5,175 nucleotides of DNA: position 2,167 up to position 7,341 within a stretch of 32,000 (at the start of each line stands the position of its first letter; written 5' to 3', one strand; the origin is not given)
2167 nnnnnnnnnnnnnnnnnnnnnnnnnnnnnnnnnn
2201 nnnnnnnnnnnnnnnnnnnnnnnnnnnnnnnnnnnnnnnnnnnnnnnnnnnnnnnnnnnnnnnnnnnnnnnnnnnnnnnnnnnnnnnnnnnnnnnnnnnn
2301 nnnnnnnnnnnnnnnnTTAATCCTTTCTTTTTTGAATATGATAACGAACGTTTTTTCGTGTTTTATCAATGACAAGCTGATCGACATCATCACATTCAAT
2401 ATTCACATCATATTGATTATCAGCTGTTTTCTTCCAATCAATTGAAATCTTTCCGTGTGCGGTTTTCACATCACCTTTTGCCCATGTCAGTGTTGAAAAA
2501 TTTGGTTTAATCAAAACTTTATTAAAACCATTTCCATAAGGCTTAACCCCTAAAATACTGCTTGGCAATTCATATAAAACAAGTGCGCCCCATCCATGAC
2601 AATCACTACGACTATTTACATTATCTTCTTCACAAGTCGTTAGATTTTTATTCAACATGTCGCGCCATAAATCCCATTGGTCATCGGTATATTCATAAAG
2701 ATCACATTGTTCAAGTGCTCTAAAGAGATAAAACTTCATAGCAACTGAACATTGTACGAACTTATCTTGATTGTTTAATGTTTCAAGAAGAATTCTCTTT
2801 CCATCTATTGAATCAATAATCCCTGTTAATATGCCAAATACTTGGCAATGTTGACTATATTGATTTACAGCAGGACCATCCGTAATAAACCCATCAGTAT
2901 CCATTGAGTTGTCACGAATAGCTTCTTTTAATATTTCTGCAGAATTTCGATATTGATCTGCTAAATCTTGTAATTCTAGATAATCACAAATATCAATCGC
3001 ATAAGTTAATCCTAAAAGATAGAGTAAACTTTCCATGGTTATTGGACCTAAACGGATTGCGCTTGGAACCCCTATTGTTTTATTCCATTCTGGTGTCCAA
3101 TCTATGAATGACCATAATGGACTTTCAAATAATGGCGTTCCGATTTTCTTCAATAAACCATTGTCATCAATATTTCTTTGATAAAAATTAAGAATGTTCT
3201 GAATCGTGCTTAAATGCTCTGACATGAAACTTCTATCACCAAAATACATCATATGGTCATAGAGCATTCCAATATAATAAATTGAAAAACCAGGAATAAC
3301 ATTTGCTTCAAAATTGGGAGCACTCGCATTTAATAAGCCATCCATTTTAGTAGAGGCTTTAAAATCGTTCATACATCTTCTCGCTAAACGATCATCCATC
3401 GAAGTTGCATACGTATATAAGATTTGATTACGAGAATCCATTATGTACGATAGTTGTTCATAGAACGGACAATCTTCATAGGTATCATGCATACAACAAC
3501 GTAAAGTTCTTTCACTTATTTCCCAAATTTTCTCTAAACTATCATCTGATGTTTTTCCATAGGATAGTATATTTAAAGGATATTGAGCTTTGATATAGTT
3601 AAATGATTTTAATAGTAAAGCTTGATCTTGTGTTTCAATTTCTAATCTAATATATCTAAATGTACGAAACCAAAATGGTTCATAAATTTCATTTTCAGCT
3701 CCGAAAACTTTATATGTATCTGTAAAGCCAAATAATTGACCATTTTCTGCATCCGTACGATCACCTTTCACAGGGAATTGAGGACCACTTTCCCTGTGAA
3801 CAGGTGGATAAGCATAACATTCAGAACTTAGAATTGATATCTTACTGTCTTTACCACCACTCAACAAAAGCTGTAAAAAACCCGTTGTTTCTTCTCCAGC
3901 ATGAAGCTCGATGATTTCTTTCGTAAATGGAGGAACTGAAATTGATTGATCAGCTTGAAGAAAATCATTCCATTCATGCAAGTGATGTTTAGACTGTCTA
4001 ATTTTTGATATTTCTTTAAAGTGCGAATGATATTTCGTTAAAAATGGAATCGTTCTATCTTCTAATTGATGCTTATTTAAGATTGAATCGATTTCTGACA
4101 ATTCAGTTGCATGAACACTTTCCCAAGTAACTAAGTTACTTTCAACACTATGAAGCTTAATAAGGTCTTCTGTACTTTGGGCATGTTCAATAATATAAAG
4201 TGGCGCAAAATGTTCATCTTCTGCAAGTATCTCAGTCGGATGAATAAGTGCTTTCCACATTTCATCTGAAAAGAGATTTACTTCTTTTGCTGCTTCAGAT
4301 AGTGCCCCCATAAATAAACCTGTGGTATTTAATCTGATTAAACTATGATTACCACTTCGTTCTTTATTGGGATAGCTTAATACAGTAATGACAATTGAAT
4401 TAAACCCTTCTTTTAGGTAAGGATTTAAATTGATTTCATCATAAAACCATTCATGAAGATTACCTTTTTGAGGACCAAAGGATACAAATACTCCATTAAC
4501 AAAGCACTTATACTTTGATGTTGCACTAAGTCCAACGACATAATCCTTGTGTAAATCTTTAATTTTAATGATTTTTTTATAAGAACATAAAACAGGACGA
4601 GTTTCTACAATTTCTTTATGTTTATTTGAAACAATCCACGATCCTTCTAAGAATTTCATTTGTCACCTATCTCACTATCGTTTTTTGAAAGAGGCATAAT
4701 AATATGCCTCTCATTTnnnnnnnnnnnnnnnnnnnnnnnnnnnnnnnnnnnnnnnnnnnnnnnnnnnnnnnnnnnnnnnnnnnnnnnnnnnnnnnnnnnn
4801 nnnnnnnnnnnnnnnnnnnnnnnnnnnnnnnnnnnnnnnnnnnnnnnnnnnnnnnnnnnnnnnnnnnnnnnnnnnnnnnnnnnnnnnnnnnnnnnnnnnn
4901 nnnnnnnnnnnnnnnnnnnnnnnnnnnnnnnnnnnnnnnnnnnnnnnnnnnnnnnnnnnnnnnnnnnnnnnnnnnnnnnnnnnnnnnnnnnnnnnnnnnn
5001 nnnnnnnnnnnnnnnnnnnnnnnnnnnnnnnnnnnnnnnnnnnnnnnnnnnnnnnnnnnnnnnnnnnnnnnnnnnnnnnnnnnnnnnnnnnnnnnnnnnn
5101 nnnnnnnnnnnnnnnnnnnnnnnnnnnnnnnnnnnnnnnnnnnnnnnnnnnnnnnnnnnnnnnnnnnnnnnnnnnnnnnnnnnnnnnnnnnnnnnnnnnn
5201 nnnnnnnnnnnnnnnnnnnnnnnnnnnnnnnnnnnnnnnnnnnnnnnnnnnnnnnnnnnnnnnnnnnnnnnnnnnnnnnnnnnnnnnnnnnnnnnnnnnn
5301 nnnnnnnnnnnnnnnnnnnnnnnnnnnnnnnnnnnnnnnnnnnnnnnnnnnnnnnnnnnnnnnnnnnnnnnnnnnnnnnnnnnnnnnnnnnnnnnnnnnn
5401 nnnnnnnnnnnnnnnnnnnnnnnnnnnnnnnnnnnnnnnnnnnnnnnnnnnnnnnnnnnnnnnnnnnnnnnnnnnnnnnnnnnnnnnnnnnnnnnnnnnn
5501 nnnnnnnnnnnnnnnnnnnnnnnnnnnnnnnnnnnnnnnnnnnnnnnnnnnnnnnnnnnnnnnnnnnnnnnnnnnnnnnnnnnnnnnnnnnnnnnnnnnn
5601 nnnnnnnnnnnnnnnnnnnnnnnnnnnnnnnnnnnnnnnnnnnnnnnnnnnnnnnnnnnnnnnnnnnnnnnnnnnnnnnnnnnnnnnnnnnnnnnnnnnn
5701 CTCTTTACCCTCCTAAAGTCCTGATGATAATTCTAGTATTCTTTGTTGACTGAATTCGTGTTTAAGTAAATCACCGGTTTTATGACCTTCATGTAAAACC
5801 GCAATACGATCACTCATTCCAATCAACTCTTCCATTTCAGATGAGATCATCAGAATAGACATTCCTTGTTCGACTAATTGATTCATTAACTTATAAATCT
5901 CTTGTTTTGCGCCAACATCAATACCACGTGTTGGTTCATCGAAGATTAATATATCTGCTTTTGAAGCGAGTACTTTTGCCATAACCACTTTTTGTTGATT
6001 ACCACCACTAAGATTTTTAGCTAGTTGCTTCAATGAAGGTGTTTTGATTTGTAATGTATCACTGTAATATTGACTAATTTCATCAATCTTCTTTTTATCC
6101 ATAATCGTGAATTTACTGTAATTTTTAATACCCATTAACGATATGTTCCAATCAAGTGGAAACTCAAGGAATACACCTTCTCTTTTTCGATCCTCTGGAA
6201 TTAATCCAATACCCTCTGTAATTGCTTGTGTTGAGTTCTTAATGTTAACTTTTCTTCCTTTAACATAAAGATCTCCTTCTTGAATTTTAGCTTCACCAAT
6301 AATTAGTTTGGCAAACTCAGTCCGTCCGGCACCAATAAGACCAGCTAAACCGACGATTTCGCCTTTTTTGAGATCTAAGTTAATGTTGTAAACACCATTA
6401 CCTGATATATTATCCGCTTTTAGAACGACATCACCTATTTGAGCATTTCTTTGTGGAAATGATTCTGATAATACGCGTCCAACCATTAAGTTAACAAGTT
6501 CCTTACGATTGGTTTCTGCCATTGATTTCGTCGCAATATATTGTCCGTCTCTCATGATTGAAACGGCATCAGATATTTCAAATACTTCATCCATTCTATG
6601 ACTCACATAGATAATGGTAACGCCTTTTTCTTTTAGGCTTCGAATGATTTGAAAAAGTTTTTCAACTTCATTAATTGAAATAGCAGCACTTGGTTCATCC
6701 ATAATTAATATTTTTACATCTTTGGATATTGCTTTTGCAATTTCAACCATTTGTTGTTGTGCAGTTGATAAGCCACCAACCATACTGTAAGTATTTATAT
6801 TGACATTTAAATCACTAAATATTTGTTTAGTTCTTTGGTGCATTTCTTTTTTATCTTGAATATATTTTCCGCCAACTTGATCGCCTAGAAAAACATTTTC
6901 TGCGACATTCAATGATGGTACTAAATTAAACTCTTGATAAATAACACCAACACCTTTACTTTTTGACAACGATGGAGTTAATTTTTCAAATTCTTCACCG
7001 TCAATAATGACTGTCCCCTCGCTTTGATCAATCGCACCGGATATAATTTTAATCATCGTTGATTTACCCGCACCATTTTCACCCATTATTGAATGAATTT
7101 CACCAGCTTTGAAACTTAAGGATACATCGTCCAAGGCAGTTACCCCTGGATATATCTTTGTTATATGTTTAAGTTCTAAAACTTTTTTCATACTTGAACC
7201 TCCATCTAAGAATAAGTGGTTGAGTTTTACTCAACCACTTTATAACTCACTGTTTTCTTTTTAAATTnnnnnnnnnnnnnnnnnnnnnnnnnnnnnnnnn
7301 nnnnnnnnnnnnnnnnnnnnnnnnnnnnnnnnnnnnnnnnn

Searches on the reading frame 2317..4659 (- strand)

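Call 59: search_protein_families(library=pfam, proteins=[window:2317-4659:-], max_evalue=0.001)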
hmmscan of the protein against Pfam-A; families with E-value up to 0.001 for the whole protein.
window:2317-4659:- (780 aa): 2 families
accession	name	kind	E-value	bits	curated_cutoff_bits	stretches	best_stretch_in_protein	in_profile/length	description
PF17389.8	Bac_rhamnosid6H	-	1e-19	71.5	24.5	1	369-637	7-263/339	Bacterial alpha-L-rhamnosidase 6 hairpin glycosidase domain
PF17390.7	Bac_rhamnosid_C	-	4.7e-09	36.4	22.1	1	704-754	1-51/78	Bacterial alpha-L-rhamnosidase C-terminal domain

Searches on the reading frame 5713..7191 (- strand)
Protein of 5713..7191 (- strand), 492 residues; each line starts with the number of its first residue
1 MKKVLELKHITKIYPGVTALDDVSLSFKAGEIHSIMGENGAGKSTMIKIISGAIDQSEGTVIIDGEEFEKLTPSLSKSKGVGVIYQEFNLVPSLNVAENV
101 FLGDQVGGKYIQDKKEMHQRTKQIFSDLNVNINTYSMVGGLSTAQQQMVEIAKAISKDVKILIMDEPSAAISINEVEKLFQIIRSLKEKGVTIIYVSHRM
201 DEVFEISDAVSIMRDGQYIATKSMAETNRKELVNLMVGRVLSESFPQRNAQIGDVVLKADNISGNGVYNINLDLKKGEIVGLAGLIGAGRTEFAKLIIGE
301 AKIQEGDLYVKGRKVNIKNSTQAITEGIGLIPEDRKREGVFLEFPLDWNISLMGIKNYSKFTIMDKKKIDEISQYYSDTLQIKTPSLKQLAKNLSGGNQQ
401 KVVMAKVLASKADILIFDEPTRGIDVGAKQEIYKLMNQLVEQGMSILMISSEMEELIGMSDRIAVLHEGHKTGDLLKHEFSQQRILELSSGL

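Call 3: search_protein_families(library=pfam, proteins=[window:5713-7191:-], max_evalue=0.1)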
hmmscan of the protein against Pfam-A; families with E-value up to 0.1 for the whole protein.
window:5713-7191:- (492 aa): 14 families
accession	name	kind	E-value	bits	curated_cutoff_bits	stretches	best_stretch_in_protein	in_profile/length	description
PF00005.33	ABC_tran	-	7.6e-54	182.5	25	2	20-168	1-136/137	ABC transporter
PF13304.12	AAA_21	-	4.6e-08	33.9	27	0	393-438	237-285/304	AAA domain, putative AbiEii toxin, Type IV TA system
PF06414.18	Zeta_toxin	-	6.8e-05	22.8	22.3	1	35-77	21-63/199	Zeta toxin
PF02463.25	SMC_N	-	0.00015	21.7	40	1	31-213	25-212/220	RecF/RecN/SMC N terminal domain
PF09818.15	ABC_ATPase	-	0.00027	20.5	23.2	0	163-222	192-255/283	P-loop domain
PF02367.23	TsaE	-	0.00074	19.9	26.6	0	273-304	17-48/128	Threonylcarbamoyl adenosine biosynthesis protein TsaE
PF03193.22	RsgA_GTPase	-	0.00086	19.6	30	1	28-60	105-136/174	RsgA GTPase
PF13476.12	AAA_23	-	0.0018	19.4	27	1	21-93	11-84/201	AAA domain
PF13555.12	AAA_29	-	0.0078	16.4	27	1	22-47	14-39/61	P-loop containing region of AAA domain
PF13401.12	AAA_22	-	0.01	16.6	27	0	34-196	9-121/130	AAA domain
PF13514.12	AAA_27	-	0.023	14.7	22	1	21-50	15-46/206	AAA domain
PF03767.20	Acid_phosphat_B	-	0.064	13.2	27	0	175-202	121-148/230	HAD superfamily, subfamily IIIB (Acid phosphatase)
PF18698.7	HisK_sensor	-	0.084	13.7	27.3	0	25-95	9-76/126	Histidine kinase sensor domain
PF13558.12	SbcC_Walker_B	-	0.091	13.5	27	0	385-413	24-52/90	SbcC/RAD50-like, Walker B motif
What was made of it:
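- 5713..7191 (-): Intact tandem CUT2 ABC ATPase (492 aa), which drives the transporter. Pfam ABC_tran x2, 182 bits (call 3).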

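Call 4: search_protein_families(library=ncbifam, proteins=[window:5713-7191:-], max_evalue=0.1)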
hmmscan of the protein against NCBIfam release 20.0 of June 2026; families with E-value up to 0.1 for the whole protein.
window:5713-7191:- (492 aa): 203 families (the best 25 are shown)
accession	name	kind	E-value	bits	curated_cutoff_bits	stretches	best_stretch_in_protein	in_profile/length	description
NF010069.0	PRK13549.1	equivalog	8.8e-159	529.2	699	1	1-488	2-500/513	xylose ABC transporter ATP-binding protein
NF008442.0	PRK11288.1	equivalog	2.6e-156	520.9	689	1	2-488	5-494/504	L-arabinose ABC transporter ATP-binding protein AraG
NF008030.0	PRK10762.1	equivalog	9.1e-154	512.9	745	1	1-487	1-489/501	ribose ABC transporter ATP-binding protein RbsA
NF040905.2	GguA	equivalog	9.8e-146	486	810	1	4-487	1-498/500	multiple monosaccharide ABC transporter ATP-binding protein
NF008215.0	PRK10982.1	equivalog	2.1e-141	472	828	1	3-490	12-503/506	galactose/methyl galactoside ABC transporter ATP-binding protein MglA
TIGR02633.1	xylG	equivalog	1.1e-140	469.4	723.65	1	5-487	2-497/500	D-xylose ABC transporter ATP-binding protein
NF041861.1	YtfR_transport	equivalog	9.4e-139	463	850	1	4-487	1-488/492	galactofuranose ABC transporter, ATP-binding protein YtfR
NF007253.0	PRK09700.1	equivalog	3.4e-133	444.9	772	1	2-486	3-503/510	D-allose ABC transporter ATP-binding protein AlsA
NF011967.0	PRK15439.1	equivalog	2.4e-127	425.5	586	1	2-489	9-499/510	autoinducer 2 ABC transporter ATP-binding protein LsrA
NF047930.1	ABC_ATP_B6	equivalog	6.4e-107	358.2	670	1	4-485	2-504/510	putative B6 ABC transporter ATP-binding protein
TIGR03410.1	urea_trans_UrtE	equivalog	3.7e-63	213.1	285.8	2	5-234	1-226/230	urea ABC transporter ATP-binding subunit UrtE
TIGR04521.1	ECF_ATPase_2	equivalog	3.8e-61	206.6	330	2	17-228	18-233/279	energy-coupling factor transporter ATPase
TIGR02673.1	FtsE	equivalog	2.2e-58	197.5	264.85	2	5-216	2-213/214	cell division ATP-binding protein FtsE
TIGR01188.1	drrA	subfamily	2.4e-58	197.8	312.45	2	12-229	1-213/302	daunorubicin resistance ABC transporter, ATP-binding protein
TIGR04520.1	ECF_ATPase_1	equivalog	4.5e-58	196.8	315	2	6-227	2-223/269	energy-coupling factor transporter ATPase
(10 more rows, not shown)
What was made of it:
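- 5713..7191 (-): NCBIfam XylG/AraG/RbsA 513-529 bits (call 4).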
